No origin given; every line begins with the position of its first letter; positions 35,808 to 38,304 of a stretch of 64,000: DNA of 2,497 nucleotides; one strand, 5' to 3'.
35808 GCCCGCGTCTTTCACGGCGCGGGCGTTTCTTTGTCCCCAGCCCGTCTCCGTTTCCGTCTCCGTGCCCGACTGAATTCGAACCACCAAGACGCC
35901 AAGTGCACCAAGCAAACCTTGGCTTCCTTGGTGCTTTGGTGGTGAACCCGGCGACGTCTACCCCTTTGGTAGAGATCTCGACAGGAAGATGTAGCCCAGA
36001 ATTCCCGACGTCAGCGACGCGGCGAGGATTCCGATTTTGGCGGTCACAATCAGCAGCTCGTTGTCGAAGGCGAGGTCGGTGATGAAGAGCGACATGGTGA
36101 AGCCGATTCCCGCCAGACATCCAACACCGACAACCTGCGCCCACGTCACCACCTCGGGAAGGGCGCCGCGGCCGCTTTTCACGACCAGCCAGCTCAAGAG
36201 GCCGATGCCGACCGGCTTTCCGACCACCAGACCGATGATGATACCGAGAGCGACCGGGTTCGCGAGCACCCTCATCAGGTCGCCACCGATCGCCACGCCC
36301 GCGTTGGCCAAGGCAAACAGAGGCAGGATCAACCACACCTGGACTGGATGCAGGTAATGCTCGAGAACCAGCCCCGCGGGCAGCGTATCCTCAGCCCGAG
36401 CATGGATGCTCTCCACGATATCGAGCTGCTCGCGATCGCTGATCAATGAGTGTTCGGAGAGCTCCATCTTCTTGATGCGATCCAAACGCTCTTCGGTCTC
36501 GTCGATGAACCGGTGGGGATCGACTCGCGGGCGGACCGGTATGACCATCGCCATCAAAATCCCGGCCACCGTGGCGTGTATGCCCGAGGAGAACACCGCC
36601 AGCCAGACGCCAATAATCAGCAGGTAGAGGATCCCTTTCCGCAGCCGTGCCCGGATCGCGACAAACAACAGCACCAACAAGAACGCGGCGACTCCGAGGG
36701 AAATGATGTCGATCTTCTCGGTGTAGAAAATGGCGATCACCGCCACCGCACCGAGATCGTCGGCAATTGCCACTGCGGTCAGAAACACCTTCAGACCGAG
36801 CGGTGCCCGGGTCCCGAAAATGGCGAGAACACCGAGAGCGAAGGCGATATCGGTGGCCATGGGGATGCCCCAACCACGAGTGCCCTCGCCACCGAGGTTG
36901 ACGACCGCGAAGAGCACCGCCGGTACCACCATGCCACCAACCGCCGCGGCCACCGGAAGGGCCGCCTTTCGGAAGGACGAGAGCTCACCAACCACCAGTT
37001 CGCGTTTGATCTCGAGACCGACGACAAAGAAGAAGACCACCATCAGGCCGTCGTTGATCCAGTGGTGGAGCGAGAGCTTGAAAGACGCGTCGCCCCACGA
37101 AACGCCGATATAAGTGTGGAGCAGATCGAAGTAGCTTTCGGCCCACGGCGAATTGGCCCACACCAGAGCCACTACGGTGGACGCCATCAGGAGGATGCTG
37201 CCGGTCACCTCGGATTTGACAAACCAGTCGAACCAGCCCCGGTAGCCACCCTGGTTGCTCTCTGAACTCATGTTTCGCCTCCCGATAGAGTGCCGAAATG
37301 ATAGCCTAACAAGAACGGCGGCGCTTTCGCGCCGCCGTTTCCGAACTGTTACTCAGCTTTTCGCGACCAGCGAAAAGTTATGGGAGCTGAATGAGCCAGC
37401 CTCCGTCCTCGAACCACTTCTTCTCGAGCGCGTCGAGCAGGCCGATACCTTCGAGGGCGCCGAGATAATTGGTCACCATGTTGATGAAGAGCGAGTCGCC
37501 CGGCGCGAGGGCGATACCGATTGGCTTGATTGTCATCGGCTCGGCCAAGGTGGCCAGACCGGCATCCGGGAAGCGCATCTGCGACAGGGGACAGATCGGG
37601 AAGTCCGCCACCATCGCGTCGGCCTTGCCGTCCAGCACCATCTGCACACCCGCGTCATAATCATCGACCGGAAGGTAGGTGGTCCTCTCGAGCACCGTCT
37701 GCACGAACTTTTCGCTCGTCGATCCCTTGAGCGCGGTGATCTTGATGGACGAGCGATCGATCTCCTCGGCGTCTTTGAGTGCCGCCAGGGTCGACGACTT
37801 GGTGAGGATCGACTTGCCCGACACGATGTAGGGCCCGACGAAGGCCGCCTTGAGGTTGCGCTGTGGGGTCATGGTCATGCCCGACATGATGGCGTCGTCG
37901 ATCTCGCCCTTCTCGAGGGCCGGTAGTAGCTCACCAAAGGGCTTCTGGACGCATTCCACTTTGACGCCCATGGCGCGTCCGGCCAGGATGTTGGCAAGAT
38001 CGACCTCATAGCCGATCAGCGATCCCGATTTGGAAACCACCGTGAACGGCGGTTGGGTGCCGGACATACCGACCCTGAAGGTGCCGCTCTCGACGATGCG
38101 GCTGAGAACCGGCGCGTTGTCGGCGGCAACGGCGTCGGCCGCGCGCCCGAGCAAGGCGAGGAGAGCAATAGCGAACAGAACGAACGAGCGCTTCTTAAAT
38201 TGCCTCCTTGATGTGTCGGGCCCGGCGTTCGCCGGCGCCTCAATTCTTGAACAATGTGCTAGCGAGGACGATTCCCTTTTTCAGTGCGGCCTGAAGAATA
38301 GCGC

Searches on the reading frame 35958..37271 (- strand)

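Call 65: search_protein_families(library=pfam, proteins=[window:35958-37271:-], max_evalue=0.01)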
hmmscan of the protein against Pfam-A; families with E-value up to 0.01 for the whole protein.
window:35958-37271:- (437 aa): 1 family
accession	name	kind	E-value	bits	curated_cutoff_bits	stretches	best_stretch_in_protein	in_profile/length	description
PF06965.17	Na_H_antiport_1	-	3.6e-144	480.7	23.5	1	17-430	3-374/374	Na+/H+ antiporter 1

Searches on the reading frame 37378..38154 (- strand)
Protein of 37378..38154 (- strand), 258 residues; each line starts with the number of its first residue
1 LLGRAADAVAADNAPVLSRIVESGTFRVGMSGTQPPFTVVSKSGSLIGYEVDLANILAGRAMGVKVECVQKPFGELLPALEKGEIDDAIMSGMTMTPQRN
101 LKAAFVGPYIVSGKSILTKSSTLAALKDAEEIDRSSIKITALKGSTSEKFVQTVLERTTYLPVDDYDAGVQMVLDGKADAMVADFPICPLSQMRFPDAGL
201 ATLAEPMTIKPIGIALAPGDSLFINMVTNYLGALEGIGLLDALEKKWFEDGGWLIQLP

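Call 65: search_protein_families(library=pfam, proteins=[window:37378-38154:-], max_evalue=0.01)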
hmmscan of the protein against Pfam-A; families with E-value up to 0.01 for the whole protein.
window:37378-38154:- (258 aa): 1 family
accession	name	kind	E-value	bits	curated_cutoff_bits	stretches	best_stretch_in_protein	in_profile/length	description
PF00497.25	SBP_bac_3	-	3.6e-25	88.7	26.4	1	27-249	2-131/132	Bacterial extracellular solute-binding proteins, family 3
